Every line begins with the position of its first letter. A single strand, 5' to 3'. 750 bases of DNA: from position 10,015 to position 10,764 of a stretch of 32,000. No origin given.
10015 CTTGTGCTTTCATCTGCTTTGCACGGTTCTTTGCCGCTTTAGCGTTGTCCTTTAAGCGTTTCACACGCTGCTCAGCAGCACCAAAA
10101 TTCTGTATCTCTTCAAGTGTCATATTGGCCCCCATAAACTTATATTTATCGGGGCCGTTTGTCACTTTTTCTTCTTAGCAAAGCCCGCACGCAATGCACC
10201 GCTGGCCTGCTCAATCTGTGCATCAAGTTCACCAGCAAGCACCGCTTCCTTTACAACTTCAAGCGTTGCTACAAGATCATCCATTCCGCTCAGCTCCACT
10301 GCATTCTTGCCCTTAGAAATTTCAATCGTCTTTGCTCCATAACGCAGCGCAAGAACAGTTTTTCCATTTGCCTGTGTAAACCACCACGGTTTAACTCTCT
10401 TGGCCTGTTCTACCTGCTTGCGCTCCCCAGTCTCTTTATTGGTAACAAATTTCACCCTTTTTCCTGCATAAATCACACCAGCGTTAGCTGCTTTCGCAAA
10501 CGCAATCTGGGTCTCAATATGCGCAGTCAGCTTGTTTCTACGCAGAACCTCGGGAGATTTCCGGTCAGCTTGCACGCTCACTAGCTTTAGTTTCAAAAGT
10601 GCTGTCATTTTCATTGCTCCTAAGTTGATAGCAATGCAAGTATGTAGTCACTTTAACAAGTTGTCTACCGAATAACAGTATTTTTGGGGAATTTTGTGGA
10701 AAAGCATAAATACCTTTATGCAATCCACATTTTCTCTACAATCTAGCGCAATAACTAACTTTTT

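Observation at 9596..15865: Small AT-rich integrative island inserted exactly at the anticodon loop of tRNA-Lys(CUU)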

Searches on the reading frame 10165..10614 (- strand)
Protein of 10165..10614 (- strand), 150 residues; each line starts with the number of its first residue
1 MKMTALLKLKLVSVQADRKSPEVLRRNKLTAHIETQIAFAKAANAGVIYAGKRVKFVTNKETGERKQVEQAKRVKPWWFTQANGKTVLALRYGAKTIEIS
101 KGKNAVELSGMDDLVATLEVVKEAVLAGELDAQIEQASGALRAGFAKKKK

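Call 7: search_protein_families(library=pfam, proteins=[window:10165-10614:-], max_evalue=0.1)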
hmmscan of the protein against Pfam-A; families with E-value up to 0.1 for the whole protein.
window:10165-10614:- (150 aa): 1 family
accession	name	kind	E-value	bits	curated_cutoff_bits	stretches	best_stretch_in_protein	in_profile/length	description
PF20346.3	DUF6641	-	2e-11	44.5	27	1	23-131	37-140/143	Family of unknown function (DUF6641)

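Call 8: search_protein_families(library=padloc, proteins=[window:10165-10614:-], max_evalue=0.1)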
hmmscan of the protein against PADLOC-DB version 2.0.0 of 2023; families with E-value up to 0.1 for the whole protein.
window:10165-10614:- (150 aa): 0 families

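Call 9: search_protein_families(library=phrogs, proteins=[window:10165-10614:-], max_evalue=0.1)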
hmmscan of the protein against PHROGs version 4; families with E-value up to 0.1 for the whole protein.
window:10165-10614:- (150 aa): 1 family
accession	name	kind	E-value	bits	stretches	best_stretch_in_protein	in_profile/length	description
phrog_31551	-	unknown function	8.9e-28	98.2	1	2-140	8-148/155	-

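Call 10: search_protein_families(library=ncbifam, proteins=[window:10165-10614:-], max_evalue=0.1)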
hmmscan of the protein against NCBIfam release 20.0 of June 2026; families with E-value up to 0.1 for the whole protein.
window:10165-10614:- (150 aa): 0 families

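Call 28: search_dna_similar(query=window:10165-10614:-, collection=phages, mode=protein, max_rows=15, max_evalue=0.001)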
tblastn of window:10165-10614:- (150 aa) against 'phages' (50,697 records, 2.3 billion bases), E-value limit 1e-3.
No match.

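Call 50: find_homologous_proteins(query=window:10165-10614:-, max_evalue=0.001)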
Query window:10165-10614:- (150 aa): 1184 proteins with E <= 0.001 among 1281 candidates; the best 120 are listed.
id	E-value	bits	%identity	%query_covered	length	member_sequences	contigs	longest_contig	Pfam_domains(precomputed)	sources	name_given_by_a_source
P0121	6.6e-84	296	98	99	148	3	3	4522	PF20346.3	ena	-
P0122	2.0e-68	246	82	99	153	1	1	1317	PF20346.3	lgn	-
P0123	1.7e-66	240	80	99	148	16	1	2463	PF20346.3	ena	-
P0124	5.9e-66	238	80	99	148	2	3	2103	PF20346.3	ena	-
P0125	7.7e-66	238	78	99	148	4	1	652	PF20346.3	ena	-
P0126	1.5e-65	237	78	99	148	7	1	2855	PF20346.3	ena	-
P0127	3.1e-65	236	78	99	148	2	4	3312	PF20346.3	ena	-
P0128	5.6e-65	235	78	99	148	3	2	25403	PF20346.3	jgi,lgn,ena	jgi:hypothetical protein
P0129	9.0e-65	234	76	99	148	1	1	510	PF20346.3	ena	-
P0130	9.7e-65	234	78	99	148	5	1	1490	PF20346.3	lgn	-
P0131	1.0e-64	234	78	99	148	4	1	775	PF20346.3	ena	-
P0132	1.0e-64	234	79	99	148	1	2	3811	PF20346.3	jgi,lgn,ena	-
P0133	3.0e-64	233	80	98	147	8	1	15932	PF20346.3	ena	-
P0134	1.6e-63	230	78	99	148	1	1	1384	PF20346.3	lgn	-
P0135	2.0e-63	230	76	99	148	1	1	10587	PF20346.3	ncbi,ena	-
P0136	3.7e-63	229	75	99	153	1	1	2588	PF20346.3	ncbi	-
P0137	1.1e-62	228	77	99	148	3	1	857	PF20346.3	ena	-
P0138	1.4e-62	227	75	99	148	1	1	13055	PF20346.3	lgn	-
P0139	1.4e-62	227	79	98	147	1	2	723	PF20346.3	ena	-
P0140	1.9e-62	227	76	98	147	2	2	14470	PF20346.3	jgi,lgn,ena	jgi:hypothetical protein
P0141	2.2e-62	227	76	98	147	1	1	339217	PF20346.3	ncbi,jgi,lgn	ncbi:MAG TPA: DUF6641 family protein [Burkholderiaceae bacterium]|jgi:hypothetical protein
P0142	2.4e-62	227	77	99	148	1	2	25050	PF20346.3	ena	-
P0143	4.8e-62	226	77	98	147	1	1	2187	PF20346.3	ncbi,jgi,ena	-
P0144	5.1e-62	225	76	99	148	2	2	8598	PF20346.3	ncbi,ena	-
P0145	6.9e-62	225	73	98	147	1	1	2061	PF20346.3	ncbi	-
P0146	8.8e-62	225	76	98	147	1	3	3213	PF20346.3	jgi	jgi:hypothetical protein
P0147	9.3e-62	225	76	99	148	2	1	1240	PF20346.3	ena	-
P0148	1.8e-61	224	76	98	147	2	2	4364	PF20346.3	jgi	jgi:hypothetical protein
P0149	1.8e-61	224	75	98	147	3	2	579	PF20346.3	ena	-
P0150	2.6e-61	223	76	98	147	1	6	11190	PF20346.3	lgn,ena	-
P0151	2.8e-61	223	74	98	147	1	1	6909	PF20346.3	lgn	-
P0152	2.8e-61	223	74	99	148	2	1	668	PF20346.3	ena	-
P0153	3.0e-61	223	75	99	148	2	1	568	PF20346.3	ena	-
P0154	3.7e-61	223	76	98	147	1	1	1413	PF20346.3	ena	-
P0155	4.0e-61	223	76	98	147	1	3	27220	PF20346.3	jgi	jgi:hypothetical protein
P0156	5.0e-61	222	75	99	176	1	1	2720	PF20346.3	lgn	-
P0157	9.3e-61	221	76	98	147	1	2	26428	PF20346.3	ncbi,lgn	-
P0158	1.2e-60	221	74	98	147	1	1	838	PF20346.3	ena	-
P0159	1.3e-60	221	75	98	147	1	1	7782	PF20346.3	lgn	-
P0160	1.5e-60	221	74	98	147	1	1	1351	PF20346.3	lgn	-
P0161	1.8e-60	220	74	98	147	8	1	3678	PF20346.3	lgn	-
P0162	2.0e-60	220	74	98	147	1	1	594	PF20346.3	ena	-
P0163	2.1e-60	220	73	99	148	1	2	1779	PF20346.3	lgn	-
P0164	2.3e-60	220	74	98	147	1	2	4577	PF20346.3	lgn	-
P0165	2.8e-60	220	74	98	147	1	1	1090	PF20346.3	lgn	-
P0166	3.5e-60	220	75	98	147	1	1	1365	PF20346.3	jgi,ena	jgi:hypothetical protein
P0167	4.0e-60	219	73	98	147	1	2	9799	PF20346.3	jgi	jgi:hypothetical protein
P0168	5.1e-60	219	74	98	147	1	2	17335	PF20346.3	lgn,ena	-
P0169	6.3e-60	219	74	98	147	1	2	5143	PF20346.3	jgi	jgi:hypothetical protein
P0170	7.5e-60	218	74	98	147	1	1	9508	PF20346.3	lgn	-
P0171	1.4e-59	218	73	98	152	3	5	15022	PF20346.3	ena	-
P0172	1.5e-59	217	75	98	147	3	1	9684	PF20346.3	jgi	jgi:hypothetical protein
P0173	1.5e-59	217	74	98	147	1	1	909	PF20346.3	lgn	-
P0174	2.5e-59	217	73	98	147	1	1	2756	PF20346.3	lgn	-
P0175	2.9e-59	217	73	97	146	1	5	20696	PF20346.3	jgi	jgi:hypothetical protein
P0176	4.4e-59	216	74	98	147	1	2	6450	PF20346.3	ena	-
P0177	4.4e-59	216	74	98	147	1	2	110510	PF20346.3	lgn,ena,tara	tara:strand:- start:321 stop:764 length:444 start_codon:yes stop_codon:yes gene_type:complete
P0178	4.8e-59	216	71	99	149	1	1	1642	PF20346.3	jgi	jgi:hypothetical protein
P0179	6.3e-59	215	76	98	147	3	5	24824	PF20346.3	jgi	jgi:hypothetical protein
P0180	7.3e-59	215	74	98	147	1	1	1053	PF20346.3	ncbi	-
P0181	1.3e-58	214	74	99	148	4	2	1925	PF20346.3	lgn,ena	-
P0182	3.4e-58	213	74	99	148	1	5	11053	PF20346.3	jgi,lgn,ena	-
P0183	3.8e-58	213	73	98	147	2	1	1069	PF20346.3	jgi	jgi:hypothetical protein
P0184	4.6e-58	213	73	98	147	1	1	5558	PF20346.3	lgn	-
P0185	8.0e-58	212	72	98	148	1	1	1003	PF20346.3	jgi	jgi:hypothetical protein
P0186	9.2e-58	212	73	98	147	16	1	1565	PF20346.3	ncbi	-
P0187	9.9e-58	212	72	99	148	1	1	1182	PF20346.3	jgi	jgi:hypothetical protein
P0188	1.2e-57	211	69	99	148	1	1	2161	PF20346.3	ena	-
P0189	1.2e-57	211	72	99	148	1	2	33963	PF20346.3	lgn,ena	-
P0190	1.5e-57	211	73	98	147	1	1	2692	PF20346.3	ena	-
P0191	1.6e-57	211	72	99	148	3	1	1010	PF20346.3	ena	-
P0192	1.6e-57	211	70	98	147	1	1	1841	PF20346.3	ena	-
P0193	1.9e-57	211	72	99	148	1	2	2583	PF20346.3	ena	-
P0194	2.5e-57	210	74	99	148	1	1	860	PF20346.3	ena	-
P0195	2.8e-57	210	72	99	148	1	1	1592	PF20346.3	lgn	-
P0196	3.0e-57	210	74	98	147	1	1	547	PF20346.3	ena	-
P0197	3.2e-57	210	74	98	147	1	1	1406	PF20346.3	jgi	jgi:hypothetical protein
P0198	5.8e-57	209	72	98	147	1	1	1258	PF20346.3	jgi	-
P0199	5.9e-57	209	70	98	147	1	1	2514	PF20346.3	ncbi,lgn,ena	-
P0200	8.2e-57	209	73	98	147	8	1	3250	PF20346.3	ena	-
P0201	8.8e-57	209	72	99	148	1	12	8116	PF20346.3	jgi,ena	-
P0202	1.1e-56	208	72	99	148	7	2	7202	PF20346.3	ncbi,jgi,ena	-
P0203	1.3e-56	208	73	98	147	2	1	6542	PF20346.3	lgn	-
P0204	1.6e-56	208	69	98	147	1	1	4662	PF20346.3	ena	-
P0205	1.9e-56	207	70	98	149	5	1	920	PF20346.3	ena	-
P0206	2.9e-56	207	70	97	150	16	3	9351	PF20346.3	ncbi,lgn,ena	-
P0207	3.4e-56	207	69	98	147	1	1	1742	PF20346.3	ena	-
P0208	3.4e-56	207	70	99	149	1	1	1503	PF20346.3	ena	-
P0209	3.5e-56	207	72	99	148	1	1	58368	PF20346.3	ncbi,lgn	-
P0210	3.7e-56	207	70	98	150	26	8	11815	PF20346.3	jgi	jgi:hypothetical protein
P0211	4.7e-56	206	72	98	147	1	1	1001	PF20346.3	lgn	-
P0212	5.0e-56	206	73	99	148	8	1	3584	PF20346.3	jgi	jgi:hypothetical protein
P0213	6.8e-56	206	70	99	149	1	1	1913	PF20346.3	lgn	-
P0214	7.5e-56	206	70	99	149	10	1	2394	PF20346.3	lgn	-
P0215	8.1e-56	205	70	98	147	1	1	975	PF20346.3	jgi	jgi:hypothetical protein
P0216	1.2e-55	205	71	98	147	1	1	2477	PF20346.3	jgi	jgi:hypothetical protein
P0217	2.0e-55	204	67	98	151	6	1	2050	PF20346.3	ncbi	-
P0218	2.1e-55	204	73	98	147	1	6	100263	PF20346.3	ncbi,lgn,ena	-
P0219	2.4e-55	204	70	99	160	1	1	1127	PF20346.3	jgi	jgi:hypothetical protein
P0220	5.7e-55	203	70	99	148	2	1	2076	PF20346.3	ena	-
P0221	7.3e-55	202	71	99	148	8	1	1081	PF20346.3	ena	-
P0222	8.3e-55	202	68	98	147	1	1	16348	PF20346.3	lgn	-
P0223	9.0e-55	202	71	98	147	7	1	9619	PF20346.3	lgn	-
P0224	9.8e-55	202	70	99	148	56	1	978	PF20346.3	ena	-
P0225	1.2e-54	202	69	99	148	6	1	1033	PF20346.3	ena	-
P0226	1.2e-54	202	70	98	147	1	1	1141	PF20346.3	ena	-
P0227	1.5e-54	201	71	98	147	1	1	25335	PF20346.3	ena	-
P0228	1.5e-54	201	70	98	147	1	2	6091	PF20346.3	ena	-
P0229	1.7e-54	201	71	98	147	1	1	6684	PF20346.3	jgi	jgi:hypothetical protein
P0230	2.0e-54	201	70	98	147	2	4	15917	PF20346.3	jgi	jgi:hypothetical protein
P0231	2.1e-54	201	67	98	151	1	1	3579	PF20346.3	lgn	-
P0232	2.2e-54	201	70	98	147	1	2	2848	PF20346.3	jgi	jgi:hypothetical protein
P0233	2.2e-54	201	70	98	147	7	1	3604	PF20346.3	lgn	-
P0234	2.3e-54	201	70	98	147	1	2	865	PF20346.3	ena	-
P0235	2.4e-54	201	69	100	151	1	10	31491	PF20346.3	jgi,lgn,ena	-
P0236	2.6e-54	201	68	99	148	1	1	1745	PF20346.3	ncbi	-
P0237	2.7e-54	200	67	99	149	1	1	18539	PF20346.3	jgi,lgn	jgi:hypothetical protein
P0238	2.8e-54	200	70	98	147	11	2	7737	PF20346.3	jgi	jgi:hypothetical protein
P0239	2.9e-54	200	70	97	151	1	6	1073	PF20346.3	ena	-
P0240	3.0e-54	200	69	98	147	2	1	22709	PF20346.3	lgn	-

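Call 58: predict_structure(alignment_id=A6)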
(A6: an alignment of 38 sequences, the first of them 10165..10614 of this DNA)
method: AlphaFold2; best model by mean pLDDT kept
length: 150 residues; sequences in the alignment: 38
mean_pLDDT: 80.0   pTM: 0.70
mean pLDDT of the five models: 80.0, 79.3, 79.1, 77.2, 70.9
residues with pLDDT >= 90: 52; 70-90: 68; 50-70: 13; < 50: 17
segments of 3 or more residues with pLDDT < 50: 1-4, 6-15, 148-150
pLDDT, mean of each block of 10 residues (from residue 1): 46 54 88 94 90 82 85 90 91 81 84 94 91 79 51
secondary structure, 60 per line:
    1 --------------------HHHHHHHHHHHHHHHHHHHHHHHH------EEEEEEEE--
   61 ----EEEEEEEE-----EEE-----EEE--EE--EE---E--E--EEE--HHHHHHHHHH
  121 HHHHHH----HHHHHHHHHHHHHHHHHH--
elements in order: H21-44 E51-58 E65-72 E78-80 E86-88 E106-108 H111-126 H131-148

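Call 62: fold_search(model_id=the predicted structure, library=pdb)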
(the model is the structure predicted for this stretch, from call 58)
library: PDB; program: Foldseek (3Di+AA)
matches with E <= 10: 375; with E <= 0.001: 0
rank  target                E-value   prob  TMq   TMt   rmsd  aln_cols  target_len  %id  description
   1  8gqg_B                1.5e-01  0.75  0.15  0.06   9.3        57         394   19  Crystal structure of Thioloase from Pseudomonas aeruginosa PAO1 (released 2024-03-13)
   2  8e74_Z                2.4e-01  0.08  0.13  0.15  12.2       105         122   19  Mycobacterium tuberculosis RNAP paused elongation complex with NusG transcription factor (released 2023-03-22)
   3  8tby_A                2.7e-01  0.20  0.17  0.11  14.4       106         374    8  Apo Bcs1, unsymmetrized (released 2024-06-05)
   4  2wu9_B                4.4e-01  0.38  0.18  0.08  10.4        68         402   20  Crystal structure of peroxisomal KAT2 from Arabidopsis thaliana (released 2010-05-12)
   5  2wua_B                4.9e-01  0.38  0.18  0.08  10.4        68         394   19  Structure of the peroxisomal 3-ketoacyl-CoA thiolase from Sunflower (released 2010-05-12)
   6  8t7u_A                5.2e-01  0.18  0.20  0.10  12.2       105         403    8  ADP-bound Bcs1 (unsymmetrized) (released 2024-06-05)
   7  2wu9_A                6.2e-01  0.30  0.18  0.08  10.2        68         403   20  Crystal structure of peroxisomal KAT2 from Arabidopsis thaliana (released 2010-05-12)
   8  1kfi_A                6.6e-01  0.09  0.16  0.07  14.5       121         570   10  Crystal Structure of the Exocytosis-Sensitive Phosphoprotein, pp63/Parafusin (phosphoglucomutase) from Paramecium (released 2002-01-16)
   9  3aon_A                7.0e-01  0.06  0.16  0.14  25.3       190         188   11  Crystal structure of the central axis (NtpD-NtpG) in the catalytic portion of Enterococcus hirae V-type sodium ATPase (released 2011-10-05)
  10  2wua_A                7.5e-01  0.38  0.16  0.07   8.3        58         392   21  Structure of the peroxisomal 3-ketoacyl-CoA thiolase from Sunflower (released 2010-05-12)
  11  8om2_Q                7.9e-01  0.10  0.14  0.10  21.4       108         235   16  Small subunit of yeast mitochondrial ribosome in complex with METTL17/Rsm22. (released 2024-01-10)
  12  9g9b_D                8.4e-01  0.25  0.15  0.12   5.3        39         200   13  CryoEM structure of Enterococcus italicus Csm-crRNA (4.3) complex (released 2025-01-29)
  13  9g9b_E                1.1e+00  0.21  0.15  0.11   5.2        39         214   13  CryoEM structure of Enterococcus italicus Csm-crRNA (4.3) complex (released 2025-01-29)
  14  9g9j_D                1.1e+00  0.18  0.14  0.12   5.3        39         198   13  CryoEM structure of Enterococcus italicus Csm-crRNA complex bound to pNppA3 and AMPNPP (released 2025-01-29)
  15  9g9a_D                1.1e+00  0.16  0.14  0.11   4.9        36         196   14  CryoEM structure of Enterococcus italicus Csm-crRNA (3.2 complex) (released 2025-01-29)
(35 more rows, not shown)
